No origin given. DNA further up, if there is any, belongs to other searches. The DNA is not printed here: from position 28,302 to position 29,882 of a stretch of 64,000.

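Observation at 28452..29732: SLOG / nucleoside 2-deoxyribosyltransferase-like protein immediately upstream of mod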

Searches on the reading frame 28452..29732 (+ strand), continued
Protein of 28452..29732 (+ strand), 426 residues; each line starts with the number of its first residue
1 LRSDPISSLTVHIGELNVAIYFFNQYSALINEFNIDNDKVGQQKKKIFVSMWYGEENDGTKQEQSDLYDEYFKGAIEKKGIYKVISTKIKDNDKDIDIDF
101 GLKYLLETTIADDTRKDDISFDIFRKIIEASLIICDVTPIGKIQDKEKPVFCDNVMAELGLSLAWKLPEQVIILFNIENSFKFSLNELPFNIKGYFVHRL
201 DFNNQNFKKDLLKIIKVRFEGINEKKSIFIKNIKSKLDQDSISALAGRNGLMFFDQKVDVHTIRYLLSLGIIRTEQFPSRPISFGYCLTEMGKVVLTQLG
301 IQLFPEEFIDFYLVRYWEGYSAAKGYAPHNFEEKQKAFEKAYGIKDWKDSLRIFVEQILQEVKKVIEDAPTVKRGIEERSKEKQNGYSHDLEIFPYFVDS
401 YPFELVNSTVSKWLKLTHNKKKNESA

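Call 70: search_protein_families(library=pfam, proteins=[L029:5264-5680:+, L029:5668-7752:+, L029:9922-10488:+, L029:10488-10973:+, L029:10909-11382:+, L030:5144-6502:+, L030:6499-7200:+, L030:7175-7879:+, L030:9133-9648:+, L030:10260-12515:+], max_evalue=0.01)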
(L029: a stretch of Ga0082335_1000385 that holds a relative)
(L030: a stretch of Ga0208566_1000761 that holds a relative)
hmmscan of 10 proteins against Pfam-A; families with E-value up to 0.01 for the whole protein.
L029:5264-5680:+ (138 aa): 1 family
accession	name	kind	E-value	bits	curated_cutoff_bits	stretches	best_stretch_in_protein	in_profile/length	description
PF07963.17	N_methyl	-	3.6e-09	36.3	21.2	1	8-30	3-25/27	Prokaryotic N-terminal methylation motif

L029:5668-7752:+ (694 aa): 8 families
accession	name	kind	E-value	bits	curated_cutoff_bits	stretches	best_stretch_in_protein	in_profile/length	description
PF17191.10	RecG_wedge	-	2.1e-32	112.4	23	1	7-168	2-157/162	RecG wedge domain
PF00271.37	Helicase_C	-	6.1e-26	91.3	23.5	2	468-581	9-108/110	Helicase conserved C-terminal domain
PF00270.35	DEAD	-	4.1e-23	82.4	26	1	264-429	2-164/167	DEAD/DEAH box helicase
PF19833.4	RecG_dom3_C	-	1.8e-14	53.9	26.8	1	610-681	2-74/87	ATP-dependent DNA helicase RecG, domain 3, C-terminal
PF04851.21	ResIII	-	2.5e-10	40.9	22.5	1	262-424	4-162/164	Type III restriction enzyme, res subunit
PF01336.31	tRNA_anti-codon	-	1.5e-05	25.3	27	1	59-133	2-73/75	OB-fold nucleic acid binding domain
PF22590.2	Cas3-like_C_2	-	4.1e-05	24.3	27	1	496-581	14-103/106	CRISPR-associated nuclease/helicase Cas3, C-terminal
PF14520.12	HHH_5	-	0.0083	17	27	0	10-31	7-28/57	Helix-hairpin-helix domain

L029:9922-10488:+ (188 aa): 10 families
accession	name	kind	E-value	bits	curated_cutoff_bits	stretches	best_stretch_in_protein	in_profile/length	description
PF03602.21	Cons_hypoth95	-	8.8e-48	162.8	24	1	1-184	1-181/182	Conserved hypothetical protein 95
PF05175.20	MTS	-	1.9e-07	31.3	23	1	24-132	17-115/170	Methyltransferase small domain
PF02086.21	MethyltransfD12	-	2.6e-06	27.8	22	0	30-74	12-54/253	D12 class N6 adenine-specific DNA methyltransferase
PF13847.12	Methyltransf_31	-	1e-05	25.7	27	1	39-125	3-84/145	Methyltransferase domain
PF10672.15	Methyltrans_SAM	-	5.3e-05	23.1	27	1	37-127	121-208/286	S-adenosylmethionine-dependent methyltransferase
PF01861.22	BpsA_C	-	0.00077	19.2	27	1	37-126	42-123/243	Branched-chain polyamine synthase A C-terminal domain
PF13649.12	Methyltransf_25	-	0.0014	19.7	27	1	43-121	1-70/97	Methyltransferase domain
PF01728.25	FtsJ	-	0.0025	18.2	24.1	1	37-122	20-98/181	FtsJ-like methyltransferase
PF09445.16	Methyltransf_15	-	0.0031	17.5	22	1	41-125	2-81/165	RNA cap guanine-N2 methyltransferase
PF04378.19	RsmJ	-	0.006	16.4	27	1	42-127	60-137/245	Ribosomal RNA large subunit methyltransferase D, RlmJ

L029:10488-10973:+ (161 aa): 2 families
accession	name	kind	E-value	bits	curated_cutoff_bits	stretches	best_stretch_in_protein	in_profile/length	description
PF01467.32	CTP_transf_like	-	5.2e-30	104.8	21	1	6-134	1-132/133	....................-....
PF08218.17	Citrate_ly_lig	-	0.0089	16.2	20.9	0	12-75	9-70/182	Citrate lyase ligase C-terminal domain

L029:10909-11382:+ (157 aa): 1 family
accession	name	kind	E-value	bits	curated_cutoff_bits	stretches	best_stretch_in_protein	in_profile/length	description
PF02620.22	YceD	-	1.5e-13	51.3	33.2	1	117-157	61-103/119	Large ribosomal RNA subunit accumulation protein YceD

L030:5144-6502:+ (452 aa): 2 families
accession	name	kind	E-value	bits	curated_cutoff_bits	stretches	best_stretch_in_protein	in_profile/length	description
PF01555.25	N6_N4_Mtase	-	9.9e-10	39.2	26.7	2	26-113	136-219/221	DNA methylase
PF08241.18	Methyltransf_11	-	0.0045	18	21.2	0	342-376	60-94/95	Methyltransferase domain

L030:6499-7200:+ (233 aa): 1 family
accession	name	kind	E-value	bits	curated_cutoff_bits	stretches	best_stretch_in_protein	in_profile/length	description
PF18643.7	RE_BsaWI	-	1.8e-33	115.2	26.2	1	97-201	2-105/105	BsaWI restriction endonuclease type 2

L030:7175-7879:+ (234 aa): 5 families
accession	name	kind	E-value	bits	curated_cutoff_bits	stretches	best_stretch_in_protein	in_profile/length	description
PF01555.25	N6_N4_Mtase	-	5.6e-24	85.8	26.7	2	10-96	133-220/221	DNA methylase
PF05148.21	Methyltransf_8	-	1.5e-06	28.7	27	1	50-113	66-128/219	Hypothetical methyltransferase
PF08241.18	Methyltransf_11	-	1.5e-05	26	21.2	1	66-114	5-66/95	Methyltransferase domain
PF01170.24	UPF0020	-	0.00028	21.1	22.3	0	56-70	27-41/197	RMKL-like, methyltransferase domain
PF13649.12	Methyltransf_25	-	0.00092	20.3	27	0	61-113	1-69/97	Methyltransferase domain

L030:9133-9648:+ (171 aa): 0 families

L030:10260-12515:+ (751 aa): 1 family
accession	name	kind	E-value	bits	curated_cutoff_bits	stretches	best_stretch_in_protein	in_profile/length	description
PF01564.23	Spermine_synth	-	4.2e-15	56.2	22.9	1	501-628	4-130/186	Spermine/spermidine synthase domain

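Call 72: find_homologous_proteins(query=A6, max_evalue=0.00001)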
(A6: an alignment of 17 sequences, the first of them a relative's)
Query A6 (17 sequences) (291 aa, profile of the alignment): 731 proteins with E <= 0.00001 among 6561 candidates; the best 120 are listed.
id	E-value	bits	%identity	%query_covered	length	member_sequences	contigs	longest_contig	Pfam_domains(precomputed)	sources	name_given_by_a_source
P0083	1.6e-92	328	100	100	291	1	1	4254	-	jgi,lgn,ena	-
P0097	2.8e-87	311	40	89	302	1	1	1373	-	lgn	-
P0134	2.2e-85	304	33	60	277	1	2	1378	-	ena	-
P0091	8.2e-85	303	38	91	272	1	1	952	-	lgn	-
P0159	9.2e-85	302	57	97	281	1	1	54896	-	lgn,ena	-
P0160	1.4e-83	299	41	91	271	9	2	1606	-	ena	-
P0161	2.4e-83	298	44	88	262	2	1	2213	-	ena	-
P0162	4.8e-83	297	39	99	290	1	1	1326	-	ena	-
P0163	2.6e-82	294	42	91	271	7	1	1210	-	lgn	-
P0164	1.8e-81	292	40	93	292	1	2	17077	-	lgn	-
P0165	5.1e-81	290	44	92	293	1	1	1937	-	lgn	-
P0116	5.7e-81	290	39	97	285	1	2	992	-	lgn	-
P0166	9.4e-81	289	45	92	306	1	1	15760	-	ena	-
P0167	2.4e-80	288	59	98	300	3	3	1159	-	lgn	-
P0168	2.5e-80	288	41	94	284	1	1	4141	-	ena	-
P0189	4.8e-79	284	51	98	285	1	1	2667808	-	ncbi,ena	-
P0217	6.3e-78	280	54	99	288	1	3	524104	-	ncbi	-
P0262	1.1e-76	276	42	88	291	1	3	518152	-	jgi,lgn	jgi:hypothetical protein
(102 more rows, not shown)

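Call 73: find_encoding_contigs(protein=P0189, flank=6000, max_places=2)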
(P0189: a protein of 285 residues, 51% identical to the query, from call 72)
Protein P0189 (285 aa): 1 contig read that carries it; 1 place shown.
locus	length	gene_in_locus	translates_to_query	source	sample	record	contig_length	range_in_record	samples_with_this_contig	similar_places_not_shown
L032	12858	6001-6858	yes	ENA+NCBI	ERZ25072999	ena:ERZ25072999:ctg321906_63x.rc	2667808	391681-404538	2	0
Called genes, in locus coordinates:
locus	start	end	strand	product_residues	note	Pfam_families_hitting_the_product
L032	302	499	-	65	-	-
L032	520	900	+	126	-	PF02498:Bro-N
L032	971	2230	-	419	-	PF00155:Aminotran_1_2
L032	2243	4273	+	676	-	PF00270:DEAD (faint), PF04851:ResIII, PF17757:UvrB_inter, PF27431:UvrB_3rd, PF00271:Helicase_C, PF12344:UvrB, PF02151:UVR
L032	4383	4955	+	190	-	PF01909:NTP_transf_2 (weak), PF18765:Polbeta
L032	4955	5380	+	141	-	-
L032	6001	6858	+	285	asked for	-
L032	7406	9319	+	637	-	PF02824:TGS, PF07973:tRNA_SAD, PF00587:tRNA-synt_2b, PF03129:HGTP_anticodon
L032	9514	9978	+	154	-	PF05198:IF3_N, PF00707:IF3_C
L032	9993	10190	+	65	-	PF01632:Ribosomal_L35p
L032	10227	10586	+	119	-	PF00453:Ribosomal_L20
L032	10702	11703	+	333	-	PF02912:Phe_tRNA-synt_N, PF01409:tRNA-synt_2d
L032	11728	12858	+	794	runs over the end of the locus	PF01588:tRNA_bind, PF03483:B3_4, PF03484:B5, PF17759:tRNA_synthFbeta, PF03147:FDX-ACB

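Call 74: find_encoding_contigs(protein=P0217, flank=6000, max_places=2)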
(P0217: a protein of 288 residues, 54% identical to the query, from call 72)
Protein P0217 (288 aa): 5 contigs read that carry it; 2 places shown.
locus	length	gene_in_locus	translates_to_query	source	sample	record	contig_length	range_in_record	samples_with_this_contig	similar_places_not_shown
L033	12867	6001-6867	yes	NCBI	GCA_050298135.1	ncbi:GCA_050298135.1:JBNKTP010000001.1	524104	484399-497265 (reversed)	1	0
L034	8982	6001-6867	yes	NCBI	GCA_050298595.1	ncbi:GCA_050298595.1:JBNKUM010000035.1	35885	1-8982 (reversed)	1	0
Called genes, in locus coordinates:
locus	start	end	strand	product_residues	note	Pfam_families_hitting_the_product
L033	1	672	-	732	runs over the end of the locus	PF05226:CHASE2, PF00211:Guanylate_cyc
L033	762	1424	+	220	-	PF00027:cNMP_binding, PF13545:HTH_Crp_2, PF00325:Crp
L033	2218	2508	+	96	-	PF16697:Yop-YscD_cpl, PF00498:FHA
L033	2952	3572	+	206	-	PF00440:TetR_N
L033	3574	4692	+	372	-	PF08100:Dimerisation, PF00891:Methyltransf_2, PF13847:Methyltransf_31 (weak)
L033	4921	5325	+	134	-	-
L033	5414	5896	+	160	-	PF10754:DUF2569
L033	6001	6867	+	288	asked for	-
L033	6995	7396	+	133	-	-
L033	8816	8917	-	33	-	-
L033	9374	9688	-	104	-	PF08895:DUF1840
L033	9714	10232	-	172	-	PF00583:Acetyltransf_1, PF13673:Acetyltransf_10 (weak), PF13508:Acetyltransf_7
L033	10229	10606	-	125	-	-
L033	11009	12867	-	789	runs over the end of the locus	PF09364:XFP_N, PF03894:XFP, PF09363:XFP_C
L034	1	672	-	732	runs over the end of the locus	PF05226:CHASE2, PF00211:Guanylate_cyc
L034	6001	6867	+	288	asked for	-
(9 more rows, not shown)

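Call 75: find_encoding_contigs(protein=P0262, flank=6000, max_places=2)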
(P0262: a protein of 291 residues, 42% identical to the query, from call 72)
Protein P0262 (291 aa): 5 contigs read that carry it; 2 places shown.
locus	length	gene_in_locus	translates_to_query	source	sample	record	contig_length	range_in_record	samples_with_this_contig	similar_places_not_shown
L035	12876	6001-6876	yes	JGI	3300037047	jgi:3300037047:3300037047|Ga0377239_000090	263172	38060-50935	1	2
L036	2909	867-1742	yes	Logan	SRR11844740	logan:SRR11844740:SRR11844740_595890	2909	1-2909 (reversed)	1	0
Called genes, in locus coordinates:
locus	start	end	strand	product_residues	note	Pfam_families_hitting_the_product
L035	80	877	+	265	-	PF13476:AAA_23 (weak), PF00005:ABC_tran, PF13304:AAA_21 (faint), PF12399:BCA_ABC_TP_C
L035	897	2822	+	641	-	PF00501:AMP-binding, PF23562:AMP-binding_C_3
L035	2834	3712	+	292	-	PF02653:BPD_transp_2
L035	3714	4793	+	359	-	PF02653:BPD_transp_2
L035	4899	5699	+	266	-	PF00005:ABC_tran, PF13304:AAA_21 (faint)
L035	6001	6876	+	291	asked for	-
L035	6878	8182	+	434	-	PF00501:AMP-binding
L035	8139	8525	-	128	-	PF18935:DUF5683 (faint)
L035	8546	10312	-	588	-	PF01368:DHH, PF02272:DHHA1, PF17768:RecJ_OB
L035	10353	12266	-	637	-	PF12969:DUF3857, PF01841:Transglut_core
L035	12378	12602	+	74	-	PF16256:DUF4911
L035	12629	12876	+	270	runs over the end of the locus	-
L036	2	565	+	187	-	?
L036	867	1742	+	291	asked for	-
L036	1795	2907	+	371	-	?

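Call 79: fold_search(model_id=the predicted structure, library=pdb)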
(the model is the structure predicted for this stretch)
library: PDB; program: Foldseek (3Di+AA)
matches with E <= 10: 765; with E <= 0.001: 3
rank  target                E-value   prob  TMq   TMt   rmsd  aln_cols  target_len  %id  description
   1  9lmq_B                5.1e-04  1.00  0.24  0.30  12.8       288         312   15  Cryo-EM structure of TIR-STING/c-di-GMP complex (released 2025-08-27)
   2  9lmq_D                7.6e-04  1.00  0.25  0.32  13.0       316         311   16  Cryo-EM structure of TIR-STING/c-di-GMP complex (released 2025-08-27)
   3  7un8_E                8.0e-04  1.00  0.30  0.41  14.3       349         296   14  SfSTING with c-di-GMP single fiber (released 2022-07-27)
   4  7un8_A                1.0e-03  1.00  0.30  0.40  14.2       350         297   13  SfSTING with c-di-GMP single fiber (released 2022-07-27)
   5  7un8_C                1.6e-03  1.00  0.30  0.40  14.3       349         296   14  SfSTING with c-di-GMP single fiber (released 2022-07-27)
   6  9lmq_A                1.9e-03  0.97  0.23  0.29  13.1       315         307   13  Cryo-EM structure of TIR-STING/c-di-GMP complex (released 2025-08-27)
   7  9lmr_C                5.6e-03  0.98  0.25  0.32  12.3       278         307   14  Cryo-EM structure of TIR-STING/c-di-GMP complex fiber (released 2025-08-27)
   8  8pqs_D                9.3e-03  1.00  0.24  0.56   7.6       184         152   14  Nucleoside 2'deoxyribosyltransferase from Chroococcidiopsis thermalis PCC 7203 E88A Mutant (released 2024-02-21)
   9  9lmr_B                9.3e-03  0.96  0.26  0.33  11.9       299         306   14  Cryo-EM structure of TIR-STING/c-di-GMP complex fiber (released 2025-08-27)
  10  8pqs_A                9.8e-03  1.00  0.19  0.49   7.0       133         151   17  Nucleoside 2'deoxyribosyltransferase from Chroococcidiopsis thermalis PCC 7203 E88A Mutant (released 2024-02-21)
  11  8pqr_A                1.0e-02  1.00  0.24  0.55   7.6       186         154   16  Nucleoside 2'deoxyribosyltransferase from Chroococcidiopsis thermalis PCC 7203 WT bound to DAD_Immucillin-H (released 2024-02-21)
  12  9lmr_A                1.3e-02  0.99  0.23  0.29   9.2       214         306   17  Cryo-EM structure of TIR-STING/c-di-GMP complex fiber (released 2025-08-27)
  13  9pep_C                1.9e-02  0.33  0.16  0.15  20.6       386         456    8  Crystal structure of holo-pvspha (released 2026-03-11)
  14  8zp5_B                5.0e-02  0.23  0.15  0.17  19.1       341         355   10  Cryo-EM structure of origin recognition complex (Orc5 basic patch mutations) with ARS1 DNA bound (released 2025-04-16)
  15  9pep_A                5.0e-02  0.18  0.14  0.13  20.9       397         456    9  Crystal structure of holo-pvspha (released 2026-03-11)
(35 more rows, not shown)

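Call 81: search_protein_families(library=pfam, alignment_id=A1, max_evalue=1)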
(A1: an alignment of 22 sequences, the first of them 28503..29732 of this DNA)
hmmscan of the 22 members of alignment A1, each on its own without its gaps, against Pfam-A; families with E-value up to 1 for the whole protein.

A. member 1, window:28503-29732:+ (409 aa): 2 families
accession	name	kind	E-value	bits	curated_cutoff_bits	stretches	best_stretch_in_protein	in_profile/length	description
PF01638.23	HxlR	-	0.13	12.6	20.8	1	239-279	33-73/91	HxlR-like helix-turn-helix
PF18927.5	CrtO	-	0.16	12.7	27.3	1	307-350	3-44/123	Glycosyl-4,4'-diaponeurosporenoate acyltransferase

B. families by the number of members that match (of 22 scanned): 18 families
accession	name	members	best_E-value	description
PF10137.14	CAP12-PCTIR_TIR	13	0.0014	CAP12/Pycsar effector protein, TIR domain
PF01638.23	HxlR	6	0.0035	HxlR-like helix-turn-helix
PF18927.5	CrtO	3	0.012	Glycosyl-4,4'-diaponeurosporenoate acyltransferase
PF05014.21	Nuc_deoxyrib_tr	3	0.017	Nucleoside 2-deoxyribosyltransferase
PF25615.1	PhiKZ_gp85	1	0.021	Bacteriophage PhiKZ vertex-binding protein gp85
PF06046.19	Sec6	1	0.024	Exocyst complex component Sec6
PF15711.10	ILEI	1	0.047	Interleukin-like EMT inducer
PF19967.4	VMAP-M5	1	0.1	vWA-MoxR associated protein middle region (VMAP-M) 5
PF13193.12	AMP-binding_C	1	0.11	AMP-binding enzyme C-terminal domain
PF08075.16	NOPS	1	0.12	NOPS (NUC059) domain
PF10444.14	Nbl1_Borealin_N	1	0.15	Nbl1 / Borealin N terminal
PF05491.19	RuvB_C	1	0.17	RuvB C-terminal winged helix domain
PF01327.26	Pep_deformylase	1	0.17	Polypeptide deformylase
PF14807.11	AP4E_app_platf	1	0.2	Adaptin AP4 complex epsilon appendage platform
PF21730.2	Vma22_CCDC115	1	0.26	Vma22/CCDC115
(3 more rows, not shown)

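Call 82: search_protein_families(library=phrogs, proteins=[window:28503-29732:+, L015:2204-3040:+, L015:3499-4293:+], max_evalue=0.01)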
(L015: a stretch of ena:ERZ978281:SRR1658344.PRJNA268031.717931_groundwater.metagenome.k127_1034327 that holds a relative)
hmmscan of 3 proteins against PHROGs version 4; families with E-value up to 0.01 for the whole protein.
window:28503-29732:+ (409 aa): 0 families

L015:2204-3040:+ (278 aa): 2 families
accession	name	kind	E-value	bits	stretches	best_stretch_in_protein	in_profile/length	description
phrog_8036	-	unknown function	4.5e-103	345.5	1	12-276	22-280/290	-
phrog_15286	-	unknown function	0.0013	18.9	1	149-249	153-251/274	-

L015:3499-4293:+ (264 aa): 0 families
